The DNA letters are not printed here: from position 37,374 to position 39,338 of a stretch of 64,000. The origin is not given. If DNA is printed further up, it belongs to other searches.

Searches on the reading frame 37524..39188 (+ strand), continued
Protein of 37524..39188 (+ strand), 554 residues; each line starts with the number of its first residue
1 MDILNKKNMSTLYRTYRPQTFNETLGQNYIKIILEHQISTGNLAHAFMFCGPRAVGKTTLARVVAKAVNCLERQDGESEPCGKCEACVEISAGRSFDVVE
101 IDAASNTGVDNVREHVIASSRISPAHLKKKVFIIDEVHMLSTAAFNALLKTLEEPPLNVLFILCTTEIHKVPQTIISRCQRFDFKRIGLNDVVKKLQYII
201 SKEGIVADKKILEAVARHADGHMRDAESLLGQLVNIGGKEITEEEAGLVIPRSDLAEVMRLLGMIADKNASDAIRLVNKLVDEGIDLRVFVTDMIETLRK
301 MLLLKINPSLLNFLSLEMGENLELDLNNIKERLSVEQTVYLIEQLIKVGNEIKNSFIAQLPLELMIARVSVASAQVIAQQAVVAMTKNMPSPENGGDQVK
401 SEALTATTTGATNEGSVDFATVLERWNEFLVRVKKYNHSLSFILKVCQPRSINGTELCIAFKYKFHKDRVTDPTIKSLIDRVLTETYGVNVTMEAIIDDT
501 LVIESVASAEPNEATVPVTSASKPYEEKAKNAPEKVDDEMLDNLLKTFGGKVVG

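Call 6: find_homologous_proteins(query=window:37524-39188:+, max_evalue=1e-20)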
Query window:37524-39188:+ (554 aa): 8000 proteins with E <= 1e-20 among 8000 candidates; the best 120 are listed.
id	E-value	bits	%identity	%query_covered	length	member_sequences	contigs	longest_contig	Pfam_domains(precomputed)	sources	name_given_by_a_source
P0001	0.0e+0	1191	100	99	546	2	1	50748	PF12169.14,PF00004.36,PF13401.13,PF22608.3,PF05496.19,PF13177.13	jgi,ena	-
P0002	1.1e-278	943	79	98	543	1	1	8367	PF12169.14,PF00004.36,PF13401.13,PF20964.3,PF22608.3,PF05496.19,PF13177.13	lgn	-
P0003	6.4e-275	931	77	99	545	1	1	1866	PF12169.14,PF00004.36,PF13401.13,PF22608.3,PF05496.19,PF13177.13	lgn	-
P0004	2.8e-220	750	62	99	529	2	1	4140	PF12169.14,PF00004.36,PF13401.13,PF20964.3,PF22608.3,PF05496.19,PF13177.13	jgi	jgi:DNA polymerase-3 subunit gamma/tau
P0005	1.5e-218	745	63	99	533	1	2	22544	PF12169.14,PF00004.36,PF13401.13,PF20964.3,PF22608.3,PF05496.19,PF13177.13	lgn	-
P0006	2.5e-217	741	61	99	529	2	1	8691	PF12169.14,PF00004.36,PF13401.13,PF20964.3,PF22608.3,PF05496.19,PF13177.13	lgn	-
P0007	9.7e-216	736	62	99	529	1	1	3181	PF12169.14,PF00004.36,PF13401.13,PF20964.3,PF22608.3,PF21960.3,PF05496.19,PF13177.13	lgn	-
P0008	1.6e-215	735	60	99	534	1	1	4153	PF12169.14,PF00004.36,PF13401.13,PF20964.3,PF22608.3,PF05496.19,PF13177.13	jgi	jgi:DNA polymerase-3 subunit gamma/tau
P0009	3.2e-215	734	62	99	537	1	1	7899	PF12169.14,PF00004.36,PF13401.13,PF22608.3,PF05496.19,PF13177.13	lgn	-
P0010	4.4e-213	727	61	98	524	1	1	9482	PF12169.14,PF00004.36,PF13401.13,PF22608.3,PF05496.19,PF13177.13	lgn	-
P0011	4.5e-212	723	60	99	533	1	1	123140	PF12169.14,PF00004.36,PF13401.13,PF20964.3,PF22608.3,PF05496.19,PF13177.13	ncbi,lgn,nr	ncbi:DNA polymerase III subunit gamma/tau [Candidatus Falkowbacteria bacterium]|nr:DNA polymerase II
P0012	9.2e-212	722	59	99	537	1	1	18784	PF12169.14,PF00004.36,PF13401.13,PF20964.3,PF22608.3,PF05496.19,PF13177.13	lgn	-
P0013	2.1e-211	721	63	99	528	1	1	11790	PF12169.14,PF00004.36,PF13401.13,PF20964.3,PF22608.3,PF05496.19,PF13177.13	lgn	-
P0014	2.3e-211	721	60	99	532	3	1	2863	PF12169.14,PF00004.36,PF13401.13,PF20964.3,PF22608.3,PF05496.19,PF13177.13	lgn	-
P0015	6.1e-209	713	61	99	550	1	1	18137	PF12169.14,PF00004.36,PF13401.13,PF20964.3,PF22608.3,PF05496.19,PF13177.13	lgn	-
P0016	2.3e-208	711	61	99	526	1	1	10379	PF12169.14,PF00004.36,PF13401.13,PF20964.3,PF22608.3,PF05496.19,PF13177.13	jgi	jgi:DNA polymerase-3 subunit gamma/tau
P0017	3.9e-208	710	59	99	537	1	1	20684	PF12169.14,PF00004.36,PF13401.13,PF20964.3,PF22608.3,PF05496.19,PF13177.13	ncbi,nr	ncbi:DNA polymerase III subunit gamma/tau [Candidatus Falkowbacteria bacterium]|nr:DNA polymerase II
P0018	2.0e-205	701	59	99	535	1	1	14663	PF12169.14,PF00004.36,PF13401.13,PF20964.3,PF22608.3,PF21960.3,PF05496.19,PF13177.13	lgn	-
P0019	2.7e-204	698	58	99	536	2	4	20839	PF12169.14,PF00004.36,PF20964.3,PF22608.3,PF05496.19,PF13177.13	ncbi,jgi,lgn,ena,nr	ncbi:MAG: polymerase III, subunit gamma and tau protein [Parcubacteria group bacterium GW2011_GWE2_3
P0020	4.6e-203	694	58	99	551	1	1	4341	PF12169.14,PF00004.36,PF20964.3,PF22608.3,PF05496.19,PF13177.13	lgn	-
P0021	3.2e-202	691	59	98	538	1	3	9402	PF12169.14,PF00004.36,PF20964.3,PF22608.3,PF21960.3,PF05496.19,PF13177.13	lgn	-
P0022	4.0e-202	691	58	99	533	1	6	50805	PF12169.14,PF00004.36,PF20964.3,PF22608.3,PF05496.19,PF13177.13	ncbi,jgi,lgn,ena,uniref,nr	ncbi:MAG: polymerase III gamma/tau subunit protein [Parcubacteria group bacterium GW2011_GWE2_39_37]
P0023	1.7e-201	689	59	98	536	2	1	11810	PF12169.14,PF00004.36,PF13401.13,PF20964.3,PF22608.3,PF21960.3,PF05496.19,PF13177.13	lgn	-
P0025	3.4e-199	681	56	98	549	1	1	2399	PF12169.14,PF00004.36,PF20964.3,PF22608.3,PF05496.19,PF13177.13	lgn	-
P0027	6.2e-198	677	59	99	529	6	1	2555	PF12169.14,PF00004.36,PF13401.13,PF20964.3,PF22608.3,PF21960.3,PF05496.19,PF13177.13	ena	-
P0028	3.5e-197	674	58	99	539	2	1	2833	PF12169.14,PF00004.36,PF13401.13,PF20964.3,PF22608.3,PF21960.3,PF05496.19,PF13177.13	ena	-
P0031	1.9e-196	672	58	99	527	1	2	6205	PF12169.14,PF00004.36,PF13401.13,PF20964.3,PF22608.3,PF21960.3,PF05496.19,PF13177.13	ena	-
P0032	3.9e-196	671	57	99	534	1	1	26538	PF12169.14,PF00004.36,PF20964.3,PF22608.3,PF05496.19,PF13177.13,PF07728.21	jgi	jgi:DNA polymerase III subunit gamma/tau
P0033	4.0e-196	671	56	98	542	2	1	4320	PF12169.14,PF00004.36,PF13401.13,PF20964.3,PF22608.3,PF05496.19,PF13177.13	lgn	-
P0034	9.1e-196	670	58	98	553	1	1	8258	PF12169.14,PF00004.36,PF20964.3,PF22608.3,PF21960.3,PF05496.19,PF13177.13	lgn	-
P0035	1.1e-195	669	55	98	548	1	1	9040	PF12169.14,PF06068.20,PF00004.36,PF20964.3,PF22608.3,PF21960.3,PF05496.19,PF13177.13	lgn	-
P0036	1.4e-195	669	56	98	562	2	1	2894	PF12169.14,PF00004.36,PF13401.13,PF20964.3,PF22608.3,PF05496.19,PF13177.13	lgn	-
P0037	9.0e-195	666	56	98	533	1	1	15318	PF12169.14,PF00004.36,PF13401.13,PF20964.3,PF22608.3,PF21960.3,PF05496.19,PF13177.13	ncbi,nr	ncbi:MAG: DNA polymerase III subunit gamma/tau [Patescibacteria group bacterium]|nr:DNA polymerase I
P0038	1.3e-194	666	54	98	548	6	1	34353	PF12169.14,PF00004.36,PF20964.3,PF22608.3,PF21960.3,PF05496.19,PF13177.13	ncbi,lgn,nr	ncbi:MAG: DNA polymerase III subunit gamma/tau [bacterium]|nr:DNA polymerase III subunit gamma/tau [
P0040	5.2e-194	664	56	99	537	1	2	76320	PF12169.14,PF00004.36,PF13401.13,PF20964.3,PF22608.3,PF21960.3,PF05496.19,PF13177.13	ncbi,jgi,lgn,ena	ncbi:MAG: DNA polymerase III subunit gamma/tau [Patescibacteria group bacterium]|jgi:DNA polymerase-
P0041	1.1e-193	663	57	98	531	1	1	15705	PF12169.14,PF00004.36,PF20964.3,PF22608.3,PF21960.3,PF05496.19,PF13177.13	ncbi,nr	ncbi:MAG: DNA polymerase III subunit gamma/tau [Patescibacteria group bacterium]|nr:DNA polymerase I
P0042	2.3e-193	662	57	98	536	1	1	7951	PF12169.14,PF00004.36,PF13401.13,PF20964.3,PF22608.3,PF21960.3,PF05496.19,PF13177.13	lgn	-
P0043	3.2e-193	661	56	98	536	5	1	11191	PF12169.14,PF06068.20,PF00004.36,PF13401.13,PF20964.3,PF22608.3,PF21960.3,PF05496.19,PF13177.13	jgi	-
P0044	7.4e-193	660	55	99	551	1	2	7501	PF12169.14,PF00004.36,PF20964.3,PF22608.3,PF21960.3,PF05496.19,PF13177.13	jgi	-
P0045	8.5e-193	660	55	98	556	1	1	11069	PF12169.14,PF00004.36,PF20964.3,PF22608.3,PF21960.3,PF05496.19,PF13177.13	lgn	-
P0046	9.4e-193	660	54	98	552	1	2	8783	PF12169.14,PF00004.36,PF13401.13,PF20964.3,PF22608.3,PF05496.19,PF13177.13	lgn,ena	-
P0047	9.7e-193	660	55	99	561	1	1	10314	PF12169.14,PF00004.36,PF20964.3,PF22608.3,PF21960.3,PF05496.19,PF13177.13,PF07728.21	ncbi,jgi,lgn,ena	-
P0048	1.1e-192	660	56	99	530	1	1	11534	PF12169.14,PF00004.36,PF13401.13,PF20964.3,PF22608.3,PF05496.19,PF13177.13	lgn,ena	-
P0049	1.3e-192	659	56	99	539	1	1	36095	PF12169.14,PF00004.36,PF20964.3,PF22608.3,PF21960.3,PF05496.19,PF13177.13,PF07728.21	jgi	-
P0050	1.6e-192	659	55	98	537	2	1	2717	PF12169.14,PF00004.36,PF13401.13,PF20964.3,PF22608.3,PF05496.19,PF13177.13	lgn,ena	-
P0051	2.6e-192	658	56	98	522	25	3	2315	PF12169.14,PF00004.36,PF13401.13,PF20964.3,PF22608.3,PF21960.3,PF05496.19,PF13177.13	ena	-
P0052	2.8e-192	658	55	99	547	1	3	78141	PF12169.14,PF00004.36,PF20964.3,PF22608.3,PF21960.3,PF13177.13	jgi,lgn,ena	jgi:DNA polymerase-3 subunit gamma/tau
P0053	2.9e-192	658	54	99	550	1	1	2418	PF12169.14,PF00004.36,PF13401.13,PF20964.3,PF22608.3,PF21960.3,PF05496.19,PF13177.13,PF07728.21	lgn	-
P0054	4.6e-192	657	54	98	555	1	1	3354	PF12169.14,PF00004.36,PF13401.13,PF20964.3,PF22608.3,PF05496.19,PF13177.13,PF07728.21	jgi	jgi:DNA polymerase III subunit gamma/tau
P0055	4.8e-192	657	55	98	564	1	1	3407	PF12169.14,PF00004.36,PF13401.13,PF20964.3,PF22608.3,PF21960.3,PF05496.19,PF13177.13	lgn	-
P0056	6.1e-192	657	57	98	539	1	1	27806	PF12169.14,PF00004.36,PF13401.13,PF20964.3,PF22608.3,PF05496.19,PF13177.13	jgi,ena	-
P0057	6.3e-192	657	55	98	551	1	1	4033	PF12169.14,PF00004.36,PF20964.3,PF22608.3,PF21960.3,PF05496.19,PF13177.13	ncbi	-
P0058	9.4e-192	656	54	99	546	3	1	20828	PF12169.14,PF00004.36,PF20964.3,PF22608.3,PF21960.3,PF13177.13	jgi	jgi:DNA polymerase III subunit gamma/tau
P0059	1.1e-191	656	56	99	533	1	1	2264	PF12169.14,PF00004.36,PF13401.13,PF20964.3,PF22608.3,PF21960.3,PF05496.19,PF13177.13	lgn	-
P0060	1.4e-191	656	56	99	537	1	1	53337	PF12169.14,PF00004.36,PF13401.13,PF20964.3,PF22608.3,PF21960.3,PF05496.19,PF13177.13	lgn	-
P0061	1.4e-191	656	56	98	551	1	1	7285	PF12169.14,PF00004.36,PF13401.13,PF20964.3,PF22608.3,PF21960.3,PF05496.19,PF13177.13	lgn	-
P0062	1.6e-191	656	56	98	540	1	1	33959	PF12169.14,PF00004.36,PF13401.13,PF20964.3,PF22608.3,PF05496.19,PF13177.13,PF07728.21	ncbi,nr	ncbi:MAG: DNA polymerase III subunit gamma/tau [bacterium]|nr:DNA polymerase III subunit gamma/tau [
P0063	1.9e-191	655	55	98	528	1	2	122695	PF12169.14,PF06068.20,PF00004.36,PF20964.3,PF22608.3,PF21960.3,PF05496.19,PF13177.13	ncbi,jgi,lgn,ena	ncbi:MAG: DNA polymerase III subunit gamma/tau [Patescibacteria group bacterium]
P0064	2.3e-191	655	54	98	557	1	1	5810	PF12169.14,PF00004.36,PF13401.13,PF20964.3,PF22608.3,PF21960.3,PF05496.19,PF13177.13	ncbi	-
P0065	2.4e-191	655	54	98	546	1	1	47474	PF12169.14,PF00004.36,PF13401.13,PF20964.3,PF22608.3,PF05496.19,PF13177.13,PF07728.21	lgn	-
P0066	2.5e-191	655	54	98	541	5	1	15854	PF12169.14,PF00004.36,PF20964.3,PF22608.3,PF05496.19,PF13177.13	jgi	jgi:DNA polymerase-3 subunit gamma/tau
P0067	2.8e-191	655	56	99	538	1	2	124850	PF12169.14,PF06068.20,PF00004.36,PF13401.13,PF20964.3,PF22608.3,PF05496.19,PF13177.13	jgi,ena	-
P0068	3.0e-191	655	54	98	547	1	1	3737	PF12169.14,PF00004.36,PF13401.13,PF20964.3,PF22608.3,PF21960.3,PF05496.19,PF13177.13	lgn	-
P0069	3.0e-191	655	58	98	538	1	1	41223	PF12169.14,PF00004.36,PF13401.13,PF20964.3,PF22608.3,PF21960.3,PF05496.19,PF13177.13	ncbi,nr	ncbi:MAG: DNA polymerase III subunit gamma/tau [Patescibacteria group bacterium]|nr:DNA polymerase I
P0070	3.1e-191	655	56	99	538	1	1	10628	PF12169.14,PF00004.36,PF13401.13,PF20964.3,PF22608.3,PF21960.3,PF05496.19,PF13177.13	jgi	-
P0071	3.1e-191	655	53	98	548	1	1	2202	PF12169.14,PF06068.20,PF00004.36,PF13401.13,PF20964.3,PF22608.3,PF21960.3,PF05496.19,PF13177.13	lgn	-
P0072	3.7e-191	654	54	98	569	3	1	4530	PF12169.14,PF00004.36,PF20964.3,PF22608.3,PF21960.3,PF05496.19,PF13177.13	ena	-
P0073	6.6e-191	654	56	98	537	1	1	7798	PF12169.14,PF00004.36,PF13401.13,PF20964.3,PF22608.3,PF05496.19,PF13177.13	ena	-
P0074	7.4e-191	653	55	98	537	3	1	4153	PF12169.14,PF00004.36,PF13401.13,PF20964.3,PF22608.3,PF21960.3,PF05496.19,PF13177.13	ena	-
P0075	7.7e-191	653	56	98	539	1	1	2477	PF12169.14,PF00004.36,PF13401.13,PF20964.3,PF22608.3,PF21960.3,PF05496.19,PF13177.13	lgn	-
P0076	8.5e-191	653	53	98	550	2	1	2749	PF12169.14,PF00004.36,PF20964.3,PF22608.3,PF05496.19,PF13177.13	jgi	-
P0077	9.8e-191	653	55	98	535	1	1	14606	PF12169.14,PF00004.36,PF13401.13,PF20964.3,PF22608.3,PF21960.3,PF05496.19,PF13177.13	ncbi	-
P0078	1.0e-190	653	57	98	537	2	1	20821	PF12169.14,PF00004.36,PF13401.13,PF20964.3,PF22608.3,PF21960.3,PF05496.19,PF13177.13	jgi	-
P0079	1.1e-190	653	53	99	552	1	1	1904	PF12169.14,PF00004.36,PF13401.13,PF20964.3,PF22608.3,PF13177.13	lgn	-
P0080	1.2e-190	653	54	99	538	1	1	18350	PF12169.14,PF00004.36,PF13401.13,PF20964.3,PF22608.3,PF21960.3,PF05496.19,PF13177.13,PF07728.21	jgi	-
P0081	1.2e-190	653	56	98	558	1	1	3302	PF12169.14,PF00004.36,PF20964.3,PF22608.3,PF21960.3,PF05496.19,PF13177.13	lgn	-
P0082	1.6e-190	652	54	98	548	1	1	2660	PF12169.14,PF00004.36,PF20964.3,PF22608.3,PF21960.3,PF05496.19,PF13177.13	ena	-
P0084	1.8e-190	652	53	98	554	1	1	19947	PF12169.14,PF00004.36,PF20964.3,PF22608.3,PF21960.3,PF05496.19,PF13177.13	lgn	-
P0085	2.1e-190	652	55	99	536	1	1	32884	PF12169.14,PF00004.36,PF13401.13,PF20964.3,PF22608.3,PF21960.3,PF05496.19,PF13177.13,PF07728.21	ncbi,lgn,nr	ncbi:MAG: DNA polymerase III subunit gamma/tau [bacterium]|nr:DNA polymerase III subunit gamma/tau [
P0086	2.5e-190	652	55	99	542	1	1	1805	PF12169.14,PF00004.36,PF13401.13,PF20964.3,PF22608.3,PF21960.3,PF05496.19,PF13177.13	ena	-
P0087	3.6e-190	651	55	99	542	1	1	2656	PF12169.14,PF00004.36,PF13401.13,PF20964.3,PF22608.3,PF21960.3,PF05496.19,PF13177.13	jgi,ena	jgi:DNA polymerase-3 subunit gamma/tau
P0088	3.9e-190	651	54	98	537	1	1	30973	PF12169.14,PF00004.36,PF20964.3,PF22608.3,PF21960.3,PF05496.19,PF13177.13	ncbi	-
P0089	6.8e-190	650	55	99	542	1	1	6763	PF12169.14,PF00004.36,PF13401.13,PF20964.3,PF22608.3,PF21960.3,PF05496.19,PF13177.13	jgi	-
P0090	6.9e-190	650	56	99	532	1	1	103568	PF12169.14,PF00004.36,PF13401.13,PF20964.3,PF22608.3,PF21960.3,PF05496.19,PF13177.13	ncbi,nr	ncbi:MAG: DNA polymerase III subunit gamma/tau [Parcubacteria group bacterium]|nr:DNA polymerase III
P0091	1.1e-189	650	56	98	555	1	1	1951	PF12169.14,PF00004.36,PF13401.13,PF20964.3,PF22608.3,PF21960.3,PF05496.19,PF13177.13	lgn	-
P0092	1.5e-189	649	54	99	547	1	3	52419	PF12169.14,PF00004.36,PF13401.13,PF20964.3,PF22608.3,PF13177.13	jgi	jgi:DNA polymerase III subunit gamma/tau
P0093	1.8e-189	649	55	99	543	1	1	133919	PF12169.14,PF00004.36,PF20964.3,PF22608.3,PF13177.13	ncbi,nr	ncbi:MAG: DNA polymerase III subunit gamma/tau [Patescibacteria group bacterium]|nr:DNA polymerase I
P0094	2.2e-189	649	54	98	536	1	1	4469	PF12169.14,PF00004.36,PF20964.3,PF22608.3,PF21960.3,PF05496.19,PF13177.13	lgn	-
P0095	2.4e-189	648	55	98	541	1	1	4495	PF12169.14,PF00004.36,PF13401.13,PF20964.3,PF22608.3,PF21960.3,PF05496.19,PF13177.13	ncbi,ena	-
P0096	2.4e-189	648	53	98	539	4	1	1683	PF12169.14,PF00004.36,PF20964.3,PF22608.3,PF05496.19,PF13177.13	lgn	-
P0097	2.7e-189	648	53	98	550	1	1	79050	PF12169.14,PF00004.36,PF13401.13,PF20964.3,PF22608.3,PF21960.3,PF13177.13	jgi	jgi:DNA polymerase III subunit gamma/tau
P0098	5.3e-189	647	55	99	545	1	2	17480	PF12169.14,PF06068.20,PF00004.36,PF20964.3,PF22608.3,PF05496.19,PF13177.13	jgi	-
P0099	5.9e-189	647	53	98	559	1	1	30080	PF12169.14,PF00004.36,PF13401.13,PF20964.3,PF22608.3,PF21960.3,PF05496.19,PF13177.13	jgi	jgi:DNA polymerase III subunit gamma/tau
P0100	6.7e-189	647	54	99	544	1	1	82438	PF12169.14,PF00004.36,PF20964.3,PF22608.3,PF13177.13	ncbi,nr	ncbi:MAG: DNA polymerase III subunit gamma/tau [Patescibacteria group bacterium]|nr:DNA polymerase I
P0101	6.9e-189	647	54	98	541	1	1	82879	PF12169.14,PF00004.36,PF13401.13,PF20964.3,PF22608.3,PF21960.3,PF05496.19,PF13177.13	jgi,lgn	jgi:DNA polymerase-3 subunit gamma/tau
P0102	7.4e-189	647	54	98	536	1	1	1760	PF12169.14,PF00004.36,PF20964.3,PF22608.3,PF21960.3,PF05496.19,PF13177.13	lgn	-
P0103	7.9e-189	647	55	98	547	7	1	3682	PF12169.14,PF00004.36,PF20964.3,PF22608.3,PF05496.19,PF13177.13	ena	-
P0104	8.2e-189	647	55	98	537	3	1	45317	PF12169.14,PF00004.36,PF13401.13,PF20964.3,PF22608.3,PF05496.19,PF13177.13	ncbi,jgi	ncbi:MAG: DNA polymerase III subunit gamma/tau [Patescibacteria group bacterium]|jgi:DNA polymerase-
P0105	8.5e-189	647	54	99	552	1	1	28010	PF12169.14,PF00004.36,PF13401.13,PF20964.3,PF22608.3,PF21960.3,PF13177.13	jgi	jgi:DNA polymerase III subunit gamma/tau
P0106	8.6e-189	647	54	99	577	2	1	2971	PF12169.14,PF00004.36,PF13401.13,PF20964.3,PF22608.3,PF21960.3,PF05496.19,PF13177.13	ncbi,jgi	-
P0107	9.5e-189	646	54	98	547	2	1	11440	PF12169.14,PF00004.36,PF13401.13,PF20964.3,PF22608.3,PF21960.3,PF05496.19,PF13177.13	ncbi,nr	ncbi:MAG: DNA polymerase III subunit gamma/tau [Planctomycetes bacterium]|nr:DNA polymerase III subu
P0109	1.7e-188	646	56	98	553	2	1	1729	PF12169.14,PF00004.36,PF13401.13,PF20964.3,PF22608.3,PF05496.19,PF13177.13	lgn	-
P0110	2.3e-188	645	54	98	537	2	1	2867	PF12169.14,PF00004.36,PF20964.3,PF22608.3,PF21960.3,PF05496.19,PF13177.13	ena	-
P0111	2.5e-188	645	56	99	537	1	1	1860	PF12169.14,PF00004.36,PF13401.13,PF20964.3,PF22608.3,PF05496.19,PF13177.13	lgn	-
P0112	2.8e-188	645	55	98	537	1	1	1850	PF12169.14,PF00004.36,PF13401.13,PF20964.3,PF22608.3,PF05496.19,PF13177.13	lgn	-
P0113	3.2e-188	645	55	99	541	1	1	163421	PF12169.14,PF00004.36,PF20964.3,PF22608.3,PF21960.3,PF13177.13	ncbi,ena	-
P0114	3.3e-188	645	53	98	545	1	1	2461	PF12169.14,PF00004.36,PF13401.13,PF20964.3,PF22608.3,PF21960.3,PF05496.19,PF13177.13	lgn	-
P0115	3.4e-188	645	54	99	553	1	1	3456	PF12169.14,PF00004.36,PF13401.13,PF20964.3,PF22608.3,PF05496.19,PF13177.13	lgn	-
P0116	3.6e-188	645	53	98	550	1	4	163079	PF12169.14,PF00004.36,PF20964.3,PF22608.3,PF21960.3,PF05496.19,PF13177.13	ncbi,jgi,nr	ncbi:MAG: DNA polymerase III subunit tau [Parcubacteria group bacterium ADurb.Bin316]|nr:MAG: DNA po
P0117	3.6e-188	645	53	98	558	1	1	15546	PF12169.14,PF00004.36,PF13401.13,PF20964.3,PF22608.3,PF21960.3,PF05496.19,PF13177.13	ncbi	-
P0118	4.0e-188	644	55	98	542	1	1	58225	PF12169.14,PF00004.36,PF20964.3,PF22608.3,PF21960.3,PF05496.19,PF13177.13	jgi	-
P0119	4.5e-188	644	55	99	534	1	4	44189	PF12169.14,PF00004.36,PF13401.13,PF20964.3,PF22608.3,PF05496.19,PF13177.13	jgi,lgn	-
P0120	5.9e-188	644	55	99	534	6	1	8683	PF12169.14,PF00004.36,PF13401.13,PF20964.3,PF22608.3,PF21960.3,PF05496.19,PF13177.13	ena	-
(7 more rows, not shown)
